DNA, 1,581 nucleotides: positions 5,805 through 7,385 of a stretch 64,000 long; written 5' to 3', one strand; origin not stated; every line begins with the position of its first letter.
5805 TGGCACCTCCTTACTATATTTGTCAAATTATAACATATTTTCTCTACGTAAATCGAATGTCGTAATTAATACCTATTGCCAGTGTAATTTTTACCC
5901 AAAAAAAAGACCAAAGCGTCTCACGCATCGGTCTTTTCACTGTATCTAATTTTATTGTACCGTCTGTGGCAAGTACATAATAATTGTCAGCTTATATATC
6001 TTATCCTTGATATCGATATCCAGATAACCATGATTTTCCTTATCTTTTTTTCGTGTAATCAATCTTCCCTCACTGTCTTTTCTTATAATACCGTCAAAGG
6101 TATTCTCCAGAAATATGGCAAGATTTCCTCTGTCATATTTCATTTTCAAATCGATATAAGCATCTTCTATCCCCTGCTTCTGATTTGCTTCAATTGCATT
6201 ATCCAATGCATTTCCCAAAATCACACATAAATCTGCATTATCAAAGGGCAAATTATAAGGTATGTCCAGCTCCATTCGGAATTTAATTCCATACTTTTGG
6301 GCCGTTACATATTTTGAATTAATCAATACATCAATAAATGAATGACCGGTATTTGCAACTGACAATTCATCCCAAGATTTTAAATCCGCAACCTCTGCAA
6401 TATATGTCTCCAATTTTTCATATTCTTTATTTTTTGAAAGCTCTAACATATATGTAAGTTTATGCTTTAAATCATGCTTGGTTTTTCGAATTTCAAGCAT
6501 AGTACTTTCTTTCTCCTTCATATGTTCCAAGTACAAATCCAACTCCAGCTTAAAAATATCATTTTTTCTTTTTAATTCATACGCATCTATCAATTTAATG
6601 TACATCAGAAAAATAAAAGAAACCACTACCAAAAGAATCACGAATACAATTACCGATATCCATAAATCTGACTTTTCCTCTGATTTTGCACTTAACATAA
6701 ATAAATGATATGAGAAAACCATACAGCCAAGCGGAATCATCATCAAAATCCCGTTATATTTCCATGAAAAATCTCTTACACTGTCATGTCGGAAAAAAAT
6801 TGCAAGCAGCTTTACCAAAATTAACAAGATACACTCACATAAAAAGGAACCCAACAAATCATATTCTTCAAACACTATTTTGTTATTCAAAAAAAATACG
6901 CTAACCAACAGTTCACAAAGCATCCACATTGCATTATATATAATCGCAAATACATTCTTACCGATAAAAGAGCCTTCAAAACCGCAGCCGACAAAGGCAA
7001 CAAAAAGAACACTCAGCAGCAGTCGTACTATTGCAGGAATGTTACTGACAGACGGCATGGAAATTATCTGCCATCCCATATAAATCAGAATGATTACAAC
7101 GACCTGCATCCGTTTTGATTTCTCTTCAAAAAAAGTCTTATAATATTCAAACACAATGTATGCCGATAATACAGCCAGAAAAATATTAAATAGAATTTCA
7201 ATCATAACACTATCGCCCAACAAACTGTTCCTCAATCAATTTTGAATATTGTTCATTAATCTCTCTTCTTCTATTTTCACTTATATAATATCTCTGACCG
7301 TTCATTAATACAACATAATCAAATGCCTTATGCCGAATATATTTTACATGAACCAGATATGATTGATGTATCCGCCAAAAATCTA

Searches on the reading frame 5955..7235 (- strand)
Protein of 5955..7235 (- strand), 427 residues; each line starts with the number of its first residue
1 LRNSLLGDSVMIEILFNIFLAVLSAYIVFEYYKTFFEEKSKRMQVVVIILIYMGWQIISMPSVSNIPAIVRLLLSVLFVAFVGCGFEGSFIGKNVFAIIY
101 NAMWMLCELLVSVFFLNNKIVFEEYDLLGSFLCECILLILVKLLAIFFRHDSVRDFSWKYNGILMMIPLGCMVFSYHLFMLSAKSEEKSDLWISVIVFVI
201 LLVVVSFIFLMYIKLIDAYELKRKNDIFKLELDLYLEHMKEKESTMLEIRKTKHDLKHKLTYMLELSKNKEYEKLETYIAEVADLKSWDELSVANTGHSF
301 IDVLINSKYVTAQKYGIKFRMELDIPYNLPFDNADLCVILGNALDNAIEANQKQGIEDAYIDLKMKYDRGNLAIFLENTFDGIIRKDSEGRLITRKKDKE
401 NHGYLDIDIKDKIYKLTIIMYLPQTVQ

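Call 37: search_protein_families(library=pfam, proteins=[window:5955-7235:-], max_evalue=0.001)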
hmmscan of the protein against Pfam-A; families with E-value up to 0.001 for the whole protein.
window:5955-7235:- (427 aa): 1 family
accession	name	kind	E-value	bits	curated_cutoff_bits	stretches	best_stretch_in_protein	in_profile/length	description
PF14501.12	HATPase_c_5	-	4.2e-12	46.3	22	1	333-403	3-69/102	GHKL domain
